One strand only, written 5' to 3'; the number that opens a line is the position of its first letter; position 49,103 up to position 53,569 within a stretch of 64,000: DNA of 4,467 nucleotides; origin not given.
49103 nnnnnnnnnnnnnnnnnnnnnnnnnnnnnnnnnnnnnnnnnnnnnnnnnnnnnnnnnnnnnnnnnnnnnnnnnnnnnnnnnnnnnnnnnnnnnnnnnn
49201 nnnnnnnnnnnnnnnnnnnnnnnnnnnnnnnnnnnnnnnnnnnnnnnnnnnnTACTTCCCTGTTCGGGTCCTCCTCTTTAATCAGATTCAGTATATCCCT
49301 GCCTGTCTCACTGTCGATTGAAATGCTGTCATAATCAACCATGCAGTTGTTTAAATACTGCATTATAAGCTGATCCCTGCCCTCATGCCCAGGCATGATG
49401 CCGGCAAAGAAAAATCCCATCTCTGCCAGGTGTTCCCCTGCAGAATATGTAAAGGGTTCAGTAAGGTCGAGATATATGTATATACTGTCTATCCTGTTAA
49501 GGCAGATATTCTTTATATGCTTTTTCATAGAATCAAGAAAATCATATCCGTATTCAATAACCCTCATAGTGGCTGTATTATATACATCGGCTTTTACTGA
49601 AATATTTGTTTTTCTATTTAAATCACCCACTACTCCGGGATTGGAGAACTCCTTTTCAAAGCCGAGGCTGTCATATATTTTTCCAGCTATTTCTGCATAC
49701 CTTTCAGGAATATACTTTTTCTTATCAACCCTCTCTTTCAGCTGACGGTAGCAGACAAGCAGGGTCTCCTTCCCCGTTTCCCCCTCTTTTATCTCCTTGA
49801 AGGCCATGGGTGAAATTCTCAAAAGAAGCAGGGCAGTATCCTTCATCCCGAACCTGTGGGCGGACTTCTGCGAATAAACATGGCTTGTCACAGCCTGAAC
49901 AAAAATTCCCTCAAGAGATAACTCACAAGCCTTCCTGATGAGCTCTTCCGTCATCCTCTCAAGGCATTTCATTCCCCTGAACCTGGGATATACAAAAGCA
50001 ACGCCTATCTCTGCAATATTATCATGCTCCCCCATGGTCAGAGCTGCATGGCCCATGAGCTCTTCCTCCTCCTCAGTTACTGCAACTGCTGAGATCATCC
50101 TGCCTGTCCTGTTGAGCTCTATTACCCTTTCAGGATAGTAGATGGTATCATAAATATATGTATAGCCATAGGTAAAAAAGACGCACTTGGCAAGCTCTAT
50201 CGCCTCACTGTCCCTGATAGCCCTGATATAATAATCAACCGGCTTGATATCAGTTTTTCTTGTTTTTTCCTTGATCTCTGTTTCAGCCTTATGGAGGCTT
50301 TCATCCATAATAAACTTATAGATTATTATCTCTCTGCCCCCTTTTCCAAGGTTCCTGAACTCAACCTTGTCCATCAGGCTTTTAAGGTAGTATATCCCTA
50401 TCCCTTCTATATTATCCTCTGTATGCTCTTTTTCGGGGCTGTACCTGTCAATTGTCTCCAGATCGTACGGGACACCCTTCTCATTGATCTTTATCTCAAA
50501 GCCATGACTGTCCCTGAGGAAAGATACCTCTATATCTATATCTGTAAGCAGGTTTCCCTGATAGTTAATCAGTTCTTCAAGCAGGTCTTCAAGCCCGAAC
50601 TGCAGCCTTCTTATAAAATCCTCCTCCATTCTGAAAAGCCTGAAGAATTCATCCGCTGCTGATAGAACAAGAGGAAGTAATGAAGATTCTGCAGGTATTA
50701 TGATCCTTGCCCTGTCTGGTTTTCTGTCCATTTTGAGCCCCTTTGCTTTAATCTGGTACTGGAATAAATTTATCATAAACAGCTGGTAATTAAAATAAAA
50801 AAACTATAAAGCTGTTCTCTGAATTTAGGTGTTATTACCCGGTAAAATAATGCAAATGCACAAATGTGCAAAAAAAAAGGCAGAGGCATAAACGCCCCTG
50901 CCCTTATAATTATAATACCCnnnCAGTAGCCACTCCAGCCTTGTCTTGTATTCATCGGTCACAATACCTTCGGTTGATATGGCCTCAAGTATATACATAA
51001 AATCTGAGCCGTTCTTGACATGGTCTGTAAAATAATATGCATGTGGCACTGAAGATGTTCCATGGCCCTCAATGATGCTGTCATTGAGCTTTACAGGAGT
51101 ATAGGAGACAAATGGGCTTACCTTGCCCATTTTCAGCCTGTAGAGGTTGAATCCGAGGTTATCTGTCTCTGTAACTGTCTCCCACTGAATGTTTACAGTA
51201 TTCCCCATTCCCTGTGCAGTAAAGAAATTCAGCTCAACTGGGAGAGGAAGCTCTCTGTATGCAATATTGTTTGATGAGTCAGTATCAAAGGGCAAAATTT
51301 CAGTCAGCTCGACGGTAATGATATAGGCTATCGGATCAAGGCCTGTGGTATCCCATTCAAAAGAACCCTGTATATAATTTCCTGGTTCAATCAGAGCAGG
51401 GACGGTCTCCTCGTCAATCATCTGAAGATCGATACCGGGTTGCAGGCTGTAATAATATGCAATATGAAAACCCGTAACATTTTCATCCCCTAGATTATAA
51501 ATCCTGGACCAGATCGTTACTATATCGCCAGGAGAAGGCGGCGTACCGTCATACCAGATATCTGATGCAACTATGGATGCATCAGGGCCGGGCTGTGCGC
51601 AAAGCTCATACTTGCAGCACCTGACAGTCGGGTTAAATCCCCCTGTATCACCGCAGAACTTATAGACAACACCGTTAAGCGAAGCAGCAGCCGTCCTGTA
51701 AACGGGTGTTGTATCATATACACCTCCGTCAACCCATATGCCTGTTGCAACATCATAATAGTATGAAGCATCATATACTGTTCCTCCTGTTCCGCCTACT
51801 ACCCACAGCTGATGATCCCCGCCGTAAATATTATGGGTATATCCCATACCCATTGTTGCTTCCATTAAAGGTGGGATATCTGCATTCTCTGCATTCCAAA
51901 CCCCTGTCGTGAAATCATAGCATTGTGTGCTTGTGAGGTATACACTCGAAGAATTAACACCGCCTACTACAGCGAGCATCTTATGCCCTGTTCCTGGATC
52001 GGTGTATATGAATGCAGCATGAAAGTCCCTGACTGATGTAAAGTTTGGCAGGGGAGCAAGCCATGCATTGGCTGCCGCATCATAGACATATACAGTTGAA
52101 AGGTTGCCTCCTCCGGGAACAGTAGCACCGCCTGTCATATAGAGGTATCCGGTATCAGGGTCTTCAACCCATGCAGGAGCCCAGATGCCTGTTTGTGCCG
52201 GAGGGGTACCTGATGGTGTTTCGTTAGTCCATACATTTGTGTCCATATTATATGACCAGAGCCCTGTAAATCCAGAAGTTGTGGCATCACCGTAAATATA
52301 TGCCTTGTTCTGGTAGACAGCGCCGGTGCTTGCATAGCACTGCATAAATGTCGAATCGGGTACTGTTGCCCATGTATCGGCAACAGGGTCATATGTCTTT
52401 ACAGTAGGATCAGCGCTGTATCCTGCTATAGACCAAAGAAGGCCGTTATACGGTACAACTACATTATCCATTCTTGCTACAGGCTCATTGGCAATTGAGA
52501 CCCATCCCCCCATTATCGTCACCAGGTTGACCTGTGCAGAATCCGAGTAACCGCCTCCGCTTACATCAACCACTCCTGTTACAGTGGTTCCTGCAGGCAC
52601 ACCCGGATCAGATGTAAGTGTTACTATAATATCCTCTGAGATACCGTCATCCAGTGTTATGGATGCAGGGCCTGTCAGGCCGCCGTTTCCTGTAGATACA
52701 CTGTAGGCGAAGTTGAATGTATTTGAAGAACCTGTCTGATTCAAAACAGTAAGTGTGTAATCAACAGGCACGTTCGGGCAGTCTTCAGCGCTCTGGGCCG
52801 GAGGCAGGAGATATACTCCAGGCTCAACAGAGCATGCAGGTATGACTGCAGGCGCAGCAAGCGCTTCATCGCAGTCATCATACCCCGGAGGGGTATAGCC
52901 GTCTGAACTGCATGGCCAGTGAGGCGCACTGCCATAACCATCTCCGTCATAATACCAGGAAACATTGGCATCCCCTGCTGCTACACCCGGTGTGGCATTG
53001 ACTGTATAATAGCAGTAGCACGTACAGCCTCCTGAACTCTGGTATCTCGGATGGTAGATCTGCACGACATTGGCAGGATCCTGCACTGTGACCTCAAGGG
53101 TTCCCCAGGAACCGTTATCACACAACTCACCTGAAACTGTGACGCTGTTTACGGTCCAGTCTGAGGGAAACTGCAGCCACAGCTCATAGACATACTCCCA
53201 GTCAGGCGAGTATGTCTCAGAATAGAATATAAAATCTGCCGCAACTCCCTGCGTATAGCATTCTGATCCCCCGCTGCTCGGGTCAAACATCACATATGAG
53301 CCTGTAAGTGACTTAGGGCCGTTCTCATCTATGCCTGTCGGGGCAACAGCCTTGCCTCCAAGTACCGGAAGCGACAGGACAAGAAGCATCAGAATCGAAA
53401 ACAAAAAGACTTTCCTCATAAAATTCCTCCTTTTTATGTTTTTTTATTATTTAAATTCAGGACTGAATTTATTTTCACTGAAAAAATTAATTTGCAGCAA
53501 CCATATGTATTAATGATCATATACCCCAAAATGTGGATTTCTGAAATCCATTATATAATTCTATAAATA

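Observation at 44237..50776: Luciferase-free LuxE/LuxC operon with acetyltransferase and exporter: candidate novel small-molecule pathway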

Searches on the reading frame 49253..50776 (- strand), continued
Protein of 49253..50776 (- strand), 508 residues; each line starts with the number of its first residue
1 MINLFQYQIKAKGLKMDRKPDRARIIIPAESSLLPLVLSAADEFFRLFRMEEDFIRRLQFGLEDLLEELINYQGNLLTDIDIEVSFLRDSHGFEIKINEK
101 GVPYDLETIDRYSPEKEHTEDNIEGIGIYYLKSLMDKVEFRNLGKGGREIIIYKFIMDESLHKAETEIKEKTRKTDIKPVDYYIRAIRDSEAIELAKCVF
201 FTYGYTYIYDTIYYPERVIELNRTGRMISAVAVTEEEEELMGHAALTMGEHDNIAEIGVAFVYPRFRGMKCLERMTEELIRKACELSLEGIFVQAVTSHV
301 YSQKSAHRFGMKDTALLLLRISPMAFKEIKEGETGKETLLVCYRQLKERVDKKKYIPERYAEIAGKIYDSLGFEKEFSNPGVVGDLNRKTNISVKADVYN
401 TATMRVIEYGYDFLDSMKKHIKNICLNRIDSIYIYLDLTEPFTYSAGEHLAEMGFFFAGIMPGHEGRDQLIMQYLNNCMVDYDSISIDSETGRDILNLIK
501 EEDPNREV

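Call 93: find_encoding_contigs(protein=P0108, flank=7000, max_places=1)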
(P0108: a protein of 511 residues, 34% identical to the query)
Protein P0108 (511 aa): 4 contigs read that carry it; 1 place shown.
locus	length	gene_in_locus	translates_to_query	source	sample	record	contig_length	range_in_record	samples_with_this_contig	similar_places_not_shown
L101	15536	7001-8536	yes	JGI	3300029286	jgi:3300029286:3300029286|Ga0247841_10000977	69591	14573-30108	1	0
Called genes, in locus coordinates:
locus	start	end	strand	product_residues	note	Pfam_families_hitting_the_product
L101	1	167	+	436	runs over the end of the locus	PF01739:CheR, PF07719:TPR_2 (faint)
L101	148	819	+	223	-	PF01584:CheW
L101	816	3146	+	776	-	PF01627:Hpt, PF02518:HATPase_c, PF01584:CheW, PF00072:Response_reg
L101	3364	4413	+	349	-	PF00072:Response_reg, PF01339:CheB_methylest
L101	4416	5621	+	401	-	PF00072:Response_reg, PF07228:SpoIIE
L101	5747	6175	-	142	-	PF13581:HATPase_c_2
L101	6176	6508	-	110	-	PF01740:STAS, PF13466:STAS_2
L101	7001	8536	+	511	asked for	PF13581:HATPase_c_2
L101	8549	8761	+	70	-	-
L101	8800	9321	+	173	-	PF00583:Acetyltransf_1, PF13508:Acetyltransf_7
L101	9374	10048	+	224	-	-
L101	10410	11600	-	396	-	PF02771:Acyl-CoA_dh_N, PF02770:Acyl-CoA_dh_M, PF00441:Acyl-CoA_dh_1, PF08028:Acyl-CoA_dh_2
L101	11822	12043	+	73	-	-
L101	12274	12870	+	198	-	PF12917:YfbR-like (weak), PF13023:HD_3, PF01966:HD (weak)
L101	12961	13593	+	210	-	PF10646:Germane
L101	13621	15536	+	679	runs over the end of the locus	PF00009:GTP_EFTU, PF22042:EF-G_D2, PF03144:GTP_EFTU_D2, PF14492:EFG_III, PF16658:RF3_C (weak), PF03764:EFG_IV, PF00679:EFG_C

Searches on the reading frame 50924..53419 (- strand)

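Call 38: search_protein_families(library=pfam, proteins=[window:50924-53419:-], max_evalue=0.001)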
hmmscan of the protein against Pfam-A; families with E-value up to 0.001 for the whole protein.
window:50924-53419:- (832 aa): 6 families
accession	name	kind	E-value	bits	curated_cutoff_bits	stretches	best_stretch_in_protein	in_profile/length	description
PF24681.1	Kelch_KLHDC2_KLHL20_DRC7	-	4.8e-16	59.2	50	2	368-588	6-219/221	KLHDC2/KLHL20/DRC7 Kelch-repeats domain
PF24981.1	Beta-prop_ATRN-LZTR1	-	5.1e-16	59.2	50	2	328-454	1-136/289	Attractin/LZTR1 beta-propeller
PF13415.12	Kelch_3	-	9.4e-10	38.9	22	1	424-470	2-46/48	Galactose oxidase, central domain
PF13418.12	Kelch_4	-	1.2e-08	35.2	21.6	0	422-453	12-41/49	Galactose oxidase, central domain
PF13964.12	Kelch_6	-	2.7e-06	27.6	25.3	0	316-355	2-45/50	Kelch motif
PF13854.13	Kelch_HCF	-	0.00027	20.7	113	0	361-413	192-243/345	Host cell factor, Kelch-repeats domain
